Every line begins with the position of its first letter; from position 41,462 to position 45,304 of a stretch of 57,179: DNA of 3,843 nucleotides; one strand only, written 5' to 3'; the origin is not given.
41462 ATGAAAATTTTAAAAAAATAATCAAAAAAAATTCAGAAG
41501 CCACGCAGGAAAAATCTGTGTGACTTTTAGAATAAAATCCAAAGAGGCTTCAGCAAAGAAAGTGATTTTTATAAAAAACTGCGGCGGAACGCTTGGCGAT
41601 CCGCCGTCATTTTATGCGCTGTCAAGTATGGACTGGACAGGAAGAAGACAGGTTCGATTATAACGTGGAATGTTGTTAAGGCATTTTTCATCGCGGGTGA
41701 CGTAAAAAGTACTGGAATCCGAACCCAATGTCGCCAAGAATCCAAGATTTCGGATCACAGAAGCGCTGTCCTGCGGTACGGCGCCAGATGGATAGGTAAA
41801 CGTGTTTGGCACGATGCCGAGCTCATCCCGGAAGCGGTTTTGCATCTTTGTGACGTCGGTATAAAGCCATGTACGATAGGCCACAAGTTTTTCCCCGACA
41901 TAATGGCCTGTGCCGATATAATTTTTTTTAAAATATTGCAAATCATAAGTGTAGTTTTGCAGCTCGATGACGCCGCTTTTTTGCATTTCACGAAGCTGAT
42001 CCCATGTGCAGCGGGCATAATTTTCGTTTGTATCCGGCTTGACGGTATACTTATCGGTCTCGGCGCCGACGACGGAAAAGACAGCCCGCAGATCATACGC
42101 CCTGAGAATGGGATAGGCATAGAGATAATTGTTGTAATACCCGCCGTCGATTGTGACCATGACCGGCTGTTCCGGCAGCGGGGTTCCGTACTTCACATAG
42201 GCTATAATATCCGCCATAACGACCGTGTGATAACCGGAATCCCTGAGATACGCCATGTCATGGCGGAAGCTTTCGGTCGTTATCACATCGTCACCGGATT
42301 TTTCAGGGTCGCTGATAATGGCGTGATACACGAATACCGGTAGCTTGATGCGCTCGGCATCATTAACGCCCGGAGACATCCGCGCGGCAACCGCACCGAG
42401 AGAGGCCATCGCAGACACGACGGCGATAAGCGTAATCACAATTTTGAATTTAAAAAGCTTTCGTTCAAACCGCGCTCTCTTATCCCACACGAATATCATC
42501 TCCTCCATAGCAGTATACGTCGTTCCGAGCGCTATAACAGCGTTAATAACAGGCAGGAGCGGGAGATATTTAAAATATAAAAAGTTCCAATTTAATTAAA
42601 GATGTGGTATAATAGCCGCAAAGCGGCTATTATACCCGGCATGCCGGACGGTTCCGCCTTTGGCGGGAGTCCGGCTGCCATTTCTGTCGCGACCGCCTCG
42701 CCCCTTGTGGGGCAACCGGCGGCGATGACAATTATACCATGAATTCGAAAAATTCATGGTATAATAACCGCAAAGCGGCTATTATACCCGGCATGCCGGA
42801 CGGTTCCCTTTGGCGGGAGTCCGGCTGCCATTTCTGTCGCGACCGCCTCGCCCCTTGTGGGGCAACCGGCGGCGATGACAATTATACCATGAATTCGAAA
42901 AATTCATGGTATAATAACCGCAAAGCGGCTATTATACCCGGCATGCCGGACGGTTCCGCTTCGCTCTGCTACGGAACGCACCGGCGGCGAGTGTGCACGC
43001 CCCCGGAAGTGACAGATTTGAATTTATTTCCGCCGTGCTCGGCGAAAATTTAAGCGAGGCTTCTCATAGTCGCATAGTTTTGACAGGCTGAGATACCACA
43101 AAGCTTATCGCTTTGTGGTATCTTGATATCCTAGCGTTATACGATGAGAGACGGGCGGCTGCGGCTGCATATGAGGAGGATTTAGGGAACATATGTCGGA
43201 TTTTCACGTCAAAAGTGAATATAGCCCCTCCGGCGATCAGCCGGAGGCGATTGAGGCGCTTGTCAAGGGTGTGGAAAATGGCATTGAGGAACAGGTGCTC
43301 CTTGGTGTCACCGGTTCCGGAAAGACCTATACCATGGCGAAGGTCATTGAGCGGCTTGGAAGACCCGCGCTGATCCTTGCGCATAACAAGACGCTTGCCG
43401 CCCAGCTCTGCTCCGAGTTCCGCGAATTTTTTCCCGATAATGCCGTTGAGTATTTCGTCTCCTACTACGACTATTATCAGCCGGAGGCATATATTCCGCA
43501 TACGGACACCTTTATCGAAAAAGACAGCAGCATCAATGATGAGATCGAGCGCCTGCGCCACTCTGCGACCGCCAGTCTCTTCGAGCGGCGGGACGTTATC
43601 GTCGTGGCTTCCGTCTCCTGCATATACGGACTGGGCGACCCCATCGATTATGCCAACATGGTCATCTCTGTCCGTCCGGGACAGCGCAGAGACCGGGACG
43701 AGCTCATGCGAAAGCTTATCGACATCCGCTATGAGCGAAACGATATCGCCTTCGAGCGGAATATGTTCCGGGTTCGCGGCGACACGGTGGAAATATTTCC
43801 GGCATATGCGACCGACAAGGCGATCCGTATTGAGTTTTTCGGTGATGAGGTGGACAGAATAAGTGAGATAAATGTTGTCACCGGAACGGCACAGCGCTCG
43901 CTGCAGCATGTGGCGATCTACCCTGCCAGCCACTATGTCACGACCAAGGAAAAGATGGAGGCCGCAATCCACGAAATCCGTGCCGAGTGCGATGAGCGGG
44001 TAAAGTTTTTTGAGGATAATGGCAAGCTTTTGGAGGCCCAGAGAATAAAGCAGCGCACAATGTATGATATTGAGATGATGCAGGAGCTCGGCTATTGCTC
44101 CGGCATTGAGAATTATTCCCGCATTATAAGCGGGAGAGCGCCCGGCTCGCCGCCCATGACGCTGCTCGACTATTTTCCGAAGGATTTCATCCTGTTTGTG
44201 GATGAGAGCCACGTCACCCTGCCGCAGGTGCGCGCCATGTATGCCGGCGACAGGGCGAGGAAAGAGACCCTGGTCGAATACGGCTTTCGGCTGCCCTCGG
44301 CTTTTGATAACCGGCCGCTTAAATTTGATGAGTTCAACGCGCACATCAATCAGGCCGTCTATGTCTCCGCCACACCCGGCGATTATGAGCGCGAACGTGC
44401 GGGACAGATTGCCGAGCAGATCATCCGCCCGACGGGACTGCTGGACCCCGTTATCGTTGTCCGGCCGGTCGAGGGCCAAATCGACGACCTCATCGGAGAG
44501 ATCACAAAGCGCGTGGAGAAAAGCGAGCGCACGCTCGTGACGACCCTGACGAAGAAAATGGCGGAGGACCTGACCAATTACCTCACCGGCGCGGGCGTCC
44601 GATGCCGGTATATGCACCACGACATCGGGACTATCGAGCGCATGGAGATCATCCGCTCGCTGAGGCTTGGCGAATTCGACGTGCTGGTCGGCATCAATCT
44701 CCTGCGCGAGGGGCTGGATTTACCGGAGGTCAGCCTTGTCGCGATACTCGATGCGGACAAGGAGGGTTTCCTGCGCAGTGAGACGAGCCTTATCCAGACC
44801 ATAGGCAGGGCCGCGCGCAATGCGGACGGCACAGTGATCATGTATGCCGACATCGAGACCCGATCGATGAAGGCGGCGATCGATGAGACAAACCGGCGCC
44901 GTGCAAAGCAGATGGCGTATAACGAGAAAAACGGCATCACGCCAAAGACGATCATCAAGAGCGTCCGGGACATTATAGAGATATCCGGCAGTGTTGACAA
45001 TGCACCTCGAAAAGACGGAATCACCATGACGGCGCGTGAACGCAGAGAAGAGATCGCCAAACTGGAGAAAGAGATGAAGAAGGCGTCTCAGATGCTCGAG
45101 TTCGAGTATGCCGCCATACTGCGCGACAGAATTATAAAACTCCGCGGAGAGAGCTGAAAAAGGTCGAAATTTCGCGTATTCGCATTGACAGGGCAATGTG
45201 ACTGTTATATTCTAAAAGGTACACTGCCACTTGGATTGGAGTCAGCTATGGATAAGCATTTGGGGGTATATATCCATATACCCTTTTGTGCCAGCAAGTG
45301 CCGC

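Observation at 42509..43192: Tandem ~150-bp repeat made of four hairpins, with TGnTATAAT motifs facing both ways, between divergent genes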

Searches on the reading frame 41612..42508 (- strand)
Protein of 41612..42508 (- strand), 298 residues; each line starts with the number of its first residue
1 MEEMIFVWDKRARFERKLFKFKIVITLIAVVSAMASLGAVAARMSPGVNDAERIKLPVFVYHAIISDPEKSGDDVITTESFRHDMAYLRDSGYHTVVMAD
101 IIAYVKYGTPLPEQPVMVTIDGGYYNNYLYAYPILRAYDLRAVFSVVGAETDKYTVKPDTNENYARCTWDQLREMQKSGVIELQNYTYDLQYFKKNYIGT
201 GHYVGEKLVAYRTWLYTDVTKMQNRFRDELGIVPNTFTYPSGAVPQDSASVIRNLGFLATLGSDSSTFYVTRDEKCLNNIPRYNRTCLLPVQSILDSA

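Call 11: find_encoding_contigs(protein=window:41612-42508:-, flank=10000, max_places=10)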
Protein window:41612-42508:- (298 aa): no gene with exactly this product is on record in the collection.

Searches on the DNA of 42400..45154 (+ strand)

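Call 5: search_rna_families(source=window, start=42400, end=43300, threshold=evalue, max_evalue=10, show_alignments=5)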
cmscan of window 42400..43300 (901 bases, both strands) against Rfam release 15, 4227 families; matches with E-value up to 10: 6.
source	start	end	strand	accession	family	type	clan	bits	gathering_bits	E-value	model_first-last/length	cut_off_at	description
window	42609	42634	-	RF02082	STnc540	Gene; sRNA;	-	18.1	38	0.29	115-140/202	no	Enterobacterial sRNA STnc540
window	42999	43104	-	RF02166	PVT1_3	Gene; lncRNA;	-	17.1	45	0.073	1-95/95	no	Pvt1 oncogene conserved region 3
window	42621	42737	+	RF00417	SNORA56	Gene; snRNA; snoRNA; HACA-box;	CL00039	16.2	80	2.2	1-129/129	no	Small nucleolar RNA SNORA56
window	42732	42764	-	RF03316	mir-1263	Gene; miRNA;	-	15.6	95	9.9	1-84/84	no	mir-1263 microRNA precursor family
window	42674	42779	-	RF02741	Rev44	Gene; antisense;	-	12.4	178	0.75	1-336/336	no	Soft rot Enterobacteriaceae Rev 44 asRNA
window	42824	42929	-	RF02741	Rev44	Gene; antisense;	-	12.4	178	0.75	1-336/336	no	Soft rot Enterobacteriaceae Rev 44 asRNA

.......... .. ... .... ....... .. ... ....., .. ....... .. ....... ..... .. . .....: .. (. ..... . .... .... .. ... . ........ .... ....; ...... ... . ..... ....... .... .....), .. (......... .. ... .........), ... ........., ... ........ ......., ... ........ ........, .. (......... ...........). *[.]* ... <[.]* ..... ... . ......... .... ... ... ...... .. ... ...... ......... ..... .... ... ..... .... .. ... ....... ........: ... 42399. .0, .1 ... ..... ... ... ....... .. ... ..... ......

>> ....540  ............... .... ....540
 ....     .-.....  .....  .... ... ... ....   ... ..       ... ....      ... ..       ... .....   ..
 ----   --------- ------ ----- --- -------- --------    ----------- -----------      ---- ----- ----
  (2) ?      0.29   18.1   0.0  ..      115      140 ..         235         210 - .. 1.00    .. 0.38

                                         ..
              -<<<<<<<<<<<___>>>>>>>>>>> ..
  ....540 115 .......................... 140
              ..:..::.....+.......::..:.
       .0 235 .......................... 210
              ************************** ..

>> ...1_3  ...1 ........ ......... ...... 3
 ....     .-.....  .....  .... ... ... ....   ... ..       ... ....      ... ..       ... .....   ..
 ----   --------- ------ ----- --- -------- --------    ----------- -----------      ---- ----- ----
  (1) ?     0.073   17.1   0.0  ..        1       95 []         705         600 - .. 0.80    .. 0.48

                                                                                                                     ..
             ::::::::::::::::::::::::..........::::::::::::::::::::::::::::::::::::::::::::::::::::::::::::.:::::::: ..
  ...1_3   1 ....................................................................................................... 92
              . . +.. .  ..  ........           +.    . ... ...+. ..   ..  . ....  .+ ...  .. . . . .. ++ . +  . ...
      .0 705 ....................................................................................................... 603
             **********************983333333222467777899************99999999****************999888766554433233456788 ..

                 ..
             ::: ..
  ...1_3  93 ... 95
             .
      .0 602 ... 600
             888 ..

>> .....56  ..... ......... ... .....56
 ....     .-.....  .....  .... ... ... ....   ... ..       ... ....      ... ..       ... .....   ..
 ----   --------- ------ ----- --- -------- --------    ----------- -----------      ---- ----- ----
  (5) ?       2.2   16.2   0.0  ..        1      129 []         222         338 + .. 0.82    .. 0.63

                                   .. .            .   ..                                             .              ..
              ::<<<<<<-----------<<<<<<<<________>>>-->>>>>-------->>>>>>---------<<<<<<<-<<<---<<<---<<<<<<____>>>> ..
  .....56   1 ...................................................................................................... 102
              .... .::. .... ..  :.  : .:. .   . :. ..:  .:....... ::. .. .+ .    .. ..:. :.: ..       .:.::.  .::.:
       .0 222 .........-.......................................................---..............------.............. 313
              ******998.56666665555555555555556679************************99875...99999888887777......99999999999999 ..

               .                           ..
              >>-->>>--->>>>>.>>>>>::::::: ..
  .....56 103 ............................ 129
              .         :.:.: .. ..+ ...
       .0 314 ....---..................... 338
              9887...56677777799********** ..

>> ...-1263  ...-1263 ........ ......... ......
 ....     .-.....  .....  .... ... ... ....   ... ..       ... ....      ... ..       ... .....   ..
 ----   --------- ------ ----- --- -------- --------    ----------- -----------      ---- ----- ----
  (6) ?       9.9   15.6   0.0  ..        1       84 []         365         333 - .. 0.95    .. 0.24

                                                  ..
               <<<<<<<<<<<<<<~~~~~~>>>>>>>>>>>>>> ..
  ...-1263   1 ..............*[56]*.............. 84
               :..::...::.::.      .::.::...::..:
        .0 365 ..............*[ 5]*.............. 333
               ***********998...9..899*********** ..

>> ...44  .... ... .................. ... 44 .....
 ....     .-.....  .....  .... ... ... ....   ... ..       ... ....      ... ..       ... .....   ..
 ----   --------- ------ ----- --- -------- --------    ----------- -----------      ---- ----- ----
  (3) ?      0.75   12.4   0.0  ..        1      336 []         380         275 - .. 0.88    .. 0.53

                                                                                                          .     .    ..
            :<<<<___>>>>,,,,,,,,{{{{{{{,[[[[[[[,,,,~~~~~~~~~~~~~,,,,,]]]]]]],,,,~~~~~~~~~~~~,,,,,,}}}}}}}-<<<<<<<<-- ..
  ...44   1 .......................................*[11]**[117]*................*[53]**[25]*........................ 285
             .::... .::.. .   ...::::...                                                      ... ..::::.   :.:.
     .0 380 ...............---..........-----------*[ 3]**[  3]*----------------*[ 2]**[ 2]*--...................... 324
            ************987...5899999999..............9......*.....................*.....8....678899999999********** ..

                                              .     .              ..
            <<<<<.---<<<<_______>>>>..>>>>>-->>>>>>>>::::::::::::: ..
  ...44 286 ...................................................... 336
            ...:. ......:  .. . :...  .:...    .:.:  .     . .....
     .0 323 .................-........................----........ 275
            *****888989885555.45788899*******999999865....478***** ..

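Call 15: search_dna_similar(query=window:42560-43192:+, collection=plasmids, mode=distant, max_evalue=0.01)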
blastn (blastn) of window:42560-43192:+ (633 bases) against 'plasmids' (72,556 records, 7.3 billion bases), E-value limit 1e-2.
No match.

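Call 16: search_dna_similar(query=window:42560-43192:+, collection=phages, mode=distant, max_evalue=0.01)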
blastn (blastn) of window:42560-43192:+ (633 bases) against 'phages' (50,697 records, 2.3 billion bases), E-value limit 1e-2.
No match.

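Call 95: search_with_rna_model(model_id=R1, sources=[L001, L003, L004, L005, L006, L007, L008, L009, L010, L011, L012, L013, L014, L015, L016, L017, L018, L019, L020, L021, L022, L023, L024, L025, L026, L027, L028, L029, L030, L031, L032, L033, L034, L035, L036, L037, L038, L039, L040, L041, L042, L043, L044, L045, L046, L047, L048, L049, L050, L051, L052, L053, L054, L055, L056, L057, L058, L059, L060, L061, L062, L063, L064, L065, L066, L067, L068, L069, L070, L071, L072, L073, L074, L075, L076, L077, L078, L079, L080, L081, L082, L083, L084, L085, L086, L087, L088, L089, L090, L091, L092, L093, L094, L095, L096, L097, L098, L099, L100], max_evalue=0.01, make_alignment=true)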
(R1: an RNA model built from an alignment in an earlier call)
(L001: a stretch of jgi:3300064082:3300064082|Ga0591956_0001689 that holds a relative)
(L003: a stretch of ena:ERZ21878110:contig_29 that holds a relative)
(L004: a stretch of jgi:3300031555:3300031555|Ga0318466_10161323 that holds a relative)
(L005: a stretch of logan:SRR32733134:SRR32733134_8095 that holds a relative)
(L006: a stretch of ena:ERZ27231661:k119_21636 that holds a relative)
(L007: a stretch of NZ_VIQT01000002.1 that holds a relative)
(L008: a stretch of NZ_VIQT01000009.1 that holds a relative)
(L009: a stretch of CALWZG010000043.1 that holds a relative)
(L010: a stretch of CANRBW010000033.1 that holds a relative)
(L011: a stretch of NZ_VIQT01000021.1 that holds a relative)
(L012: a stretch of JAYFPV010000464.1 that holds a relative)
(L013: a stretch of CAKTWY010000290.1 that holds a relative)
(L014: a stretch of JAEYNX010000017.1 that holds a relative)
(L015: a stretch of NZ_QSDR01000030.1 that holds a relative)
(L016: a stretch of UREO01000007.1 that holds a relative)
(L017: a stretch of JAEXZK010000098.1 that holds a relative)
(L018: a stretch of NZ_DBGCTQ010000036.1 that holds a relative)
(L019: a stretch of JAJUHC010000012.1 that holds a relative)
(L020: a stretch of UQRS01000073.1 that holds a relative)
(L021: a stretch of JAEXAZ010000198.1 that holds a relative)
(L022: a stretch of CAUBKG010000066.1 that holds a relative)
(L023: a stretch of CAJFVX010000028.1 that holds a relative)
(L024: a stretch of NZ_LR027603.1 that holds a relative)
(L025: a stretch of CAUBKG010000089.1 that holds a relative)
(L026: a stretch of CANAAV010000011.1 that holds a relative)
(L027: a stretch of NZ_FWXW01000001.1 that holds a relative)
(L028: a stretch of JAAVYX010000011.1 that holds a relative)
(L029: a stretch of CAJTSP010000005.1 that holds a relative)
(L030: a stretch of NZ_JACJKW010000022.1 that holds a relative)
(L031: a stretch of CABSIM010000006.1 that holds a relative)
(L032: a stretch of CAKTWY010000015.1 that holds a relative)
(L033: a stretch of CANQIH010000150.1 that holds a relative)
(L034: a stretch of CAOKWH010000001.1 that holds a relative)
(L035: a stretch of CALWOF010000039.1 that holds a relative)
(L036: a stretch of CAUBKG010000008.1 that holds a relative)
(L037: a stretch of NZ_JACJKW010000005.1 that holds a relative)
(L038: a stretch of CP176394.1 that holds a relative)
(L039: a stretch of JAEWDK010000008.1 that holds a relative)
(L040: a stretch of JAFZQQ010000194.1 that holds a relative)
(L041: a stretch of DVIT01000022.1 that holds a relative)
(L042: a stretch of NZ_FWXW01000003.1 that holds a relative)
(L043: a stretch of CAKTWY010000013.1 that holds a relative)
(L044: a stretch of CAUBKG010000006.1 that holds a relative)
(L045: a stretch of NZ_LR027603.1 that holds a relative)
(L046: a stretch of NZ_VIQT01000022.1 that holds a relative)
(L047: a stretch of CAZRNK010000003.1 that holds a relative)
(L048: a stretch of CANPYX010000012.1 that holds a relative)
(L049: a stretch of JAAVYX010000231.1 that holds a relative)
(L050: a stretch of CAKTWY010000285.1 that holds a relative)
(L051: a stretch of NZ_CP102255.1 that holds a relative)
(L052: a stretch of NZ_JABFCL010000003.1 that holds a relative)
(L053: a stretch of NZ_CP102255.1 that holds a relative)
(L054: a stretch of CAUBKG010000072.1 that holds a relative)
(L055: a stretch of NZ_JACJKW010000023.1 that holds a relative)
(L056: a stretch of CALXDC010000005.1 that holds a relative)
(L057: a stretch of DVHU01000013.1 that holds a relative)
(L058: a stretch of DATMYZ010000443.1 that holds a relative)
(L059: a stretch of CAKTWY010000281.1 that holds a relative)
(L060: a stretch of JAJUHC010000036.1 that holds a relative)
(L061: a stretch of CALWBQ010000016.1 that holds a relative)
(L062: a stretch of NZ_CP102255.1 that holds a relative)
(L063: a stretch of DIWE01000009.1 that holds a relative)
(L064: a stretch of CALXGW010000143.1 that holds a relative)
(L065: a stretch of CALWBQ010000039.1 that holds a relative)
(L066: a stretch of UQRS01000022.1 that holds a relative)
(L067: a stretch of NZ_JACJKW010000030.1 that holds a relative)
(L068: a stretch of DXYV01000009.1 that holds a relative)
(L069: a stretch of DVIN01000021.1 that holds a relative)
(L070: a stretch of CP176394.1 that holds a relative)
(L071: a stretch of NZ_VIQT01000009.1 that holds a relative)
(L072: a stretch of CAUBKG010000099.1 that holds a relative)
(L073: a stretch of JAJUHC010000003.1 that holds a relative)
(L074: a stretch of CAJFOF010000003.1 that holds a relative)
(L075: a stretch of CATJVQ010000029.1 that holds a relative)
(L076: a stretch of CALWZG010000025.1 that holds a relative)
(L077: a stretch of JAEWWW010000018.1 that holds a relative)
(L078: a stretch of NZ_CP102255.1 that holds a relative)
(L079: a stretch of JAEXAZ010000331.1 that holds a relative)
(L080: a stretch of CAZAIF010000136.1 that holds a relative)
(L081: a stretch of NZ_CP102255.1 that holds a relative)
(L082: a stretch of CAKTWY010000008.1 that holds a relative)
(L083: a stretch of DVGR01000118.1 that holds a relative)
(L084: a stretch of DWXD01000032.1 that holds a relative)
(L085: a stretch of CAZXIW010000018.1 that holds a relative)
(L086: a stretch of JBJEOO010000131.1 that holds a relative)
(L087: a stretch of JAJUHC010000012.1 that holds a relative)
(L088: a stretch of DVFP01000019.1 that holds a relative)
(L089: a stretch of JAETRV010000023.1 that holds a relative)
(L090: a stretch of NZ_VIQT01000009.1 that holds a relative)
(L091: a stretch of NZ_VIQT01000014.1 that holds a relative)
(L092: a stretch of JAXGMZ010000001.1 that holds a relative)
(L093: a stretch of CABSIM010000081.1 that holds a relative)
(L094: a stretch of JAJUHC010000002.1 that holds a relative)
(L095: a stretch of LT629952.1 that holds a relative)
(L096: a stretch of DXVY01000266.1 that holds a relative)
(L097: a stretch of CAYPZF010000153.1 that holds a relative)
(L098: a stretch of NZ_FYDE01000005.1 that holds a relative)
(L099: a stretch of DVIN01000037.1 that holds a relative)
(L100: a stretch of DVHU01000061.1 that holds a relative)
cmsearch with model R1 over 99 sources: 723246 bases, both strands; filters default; matches with E-value up to 0.01: 46.
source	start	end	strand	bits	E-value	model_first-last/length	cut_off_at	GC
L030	7183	7231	+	58.6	6.9e-16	1-49/49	no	0.57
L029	1193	1241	+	58.4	8e-16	1-49/49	no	0.69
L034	585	633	-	56.8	2.9e-15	1-49/49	no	0.57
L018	3729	3776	+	55.9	6e-15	1-49/49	no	0.67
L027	1398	1445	+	55.9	6e-15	1-49/49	no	0.77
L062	1771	1820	+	55.6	7.1e-15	1-49/49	no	0.58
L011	2549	2598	+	55.6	7.2e-15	1-49/49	no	0.6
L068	7251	7299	-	55.5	7.9e-15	1-49/49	no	0.53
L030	7076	7123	+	54.2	2.2e-14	1-49/49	no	0.56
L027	1288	1335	+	52.6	7.7e-14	1-49/49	no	0.75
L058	6891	6943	-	52.2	9.9e-14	1-49/49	no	0.57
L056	6240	6288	+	51.2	2.2e-13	1-49/49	no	0.53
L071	1267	1316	-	50.9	2.8e-13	1-49/49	no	0.62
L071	1376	1425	-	50.9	2.8e-13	1-49/49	no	0.62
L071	1485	1534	-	50.9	2.8e-13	1-49/49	no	0.62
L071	1594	1643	-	50.9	2.8e-13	1-49/49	no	0.62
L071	1703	1752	-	50.9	2.8e-13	1-49/49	no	0.62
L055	4607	4656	-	50.8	3e-13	1-49/49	no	0.56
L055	4718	4767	-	50.8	3e-13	1-49/49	no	0.56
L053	5532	5581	-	50.6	3.5e-13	1-49/49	no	0.66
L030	6966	7015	+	50.3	4.4e-13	1-49/49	no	0.58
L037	21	70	-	49.9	6.1e-13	1-49/49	no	0.58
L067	32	81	+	49.9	6.1e-13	1-49/49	no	0.58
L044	7322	7372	+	49.7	7.2e-13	1-49/49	no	0.69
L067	143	192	+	48.9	1.3e-12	1-49/49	no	0.56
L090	4162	4211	+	47.6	3.6e-12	1-49/49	no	0.58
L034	474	524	-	47.4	4.2e-12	1-49/49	no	0.65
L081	4032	4081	+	45.8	1.5e-11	1-49/49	no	0.6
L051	5816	5866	+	44.6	3.8e-11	1-49/49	no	0.59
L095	3112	3160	+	42.2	2.5e-10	1-49/49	no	0.53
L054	75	125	+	41.8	3.3e-10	1-49/49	no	0.61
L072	141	191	+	38.8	3.4e-09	1-49/49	no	0.71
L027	544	590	+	34.1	1.3e-07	1-49/49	no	0.74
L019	48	101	-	32.7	3.9e-07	1-49/49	no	0.63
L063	7487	7536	+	32.3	5.4e-07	1-49/49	no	0.62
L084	1308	1369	+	30.1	3e-06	1-49/49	no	0.65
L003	5730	5779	+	25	0.00015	1-49/49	no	0.64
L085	177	227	-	24.5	0.00022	1-49/49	no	0.51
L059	84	131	+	23.6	0.00043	1-49/49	no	0.58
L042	7791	7840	-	22.4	0.0011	1-49/49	no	0.6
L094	6320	6373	-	22.4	0.0011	1-49/49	no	0.61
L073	3144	3197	+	22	0.0015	1-49/49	no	0.67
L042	7680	7729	-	21.5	0.0022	1-49/49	no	0.62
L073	3000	3053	+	21.1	0.0031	1-49/49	no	0.61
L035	6469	6516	+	20.6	0.0048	1-49/49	no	0.62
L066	3065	3125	-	20.4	0.0054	1-49/49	no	0.49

Alignment A3: 46 matches aligned to the model, 78 columns, each read 5' to 3' on its own strand. Consensus structure (alignment columns), stored with it:
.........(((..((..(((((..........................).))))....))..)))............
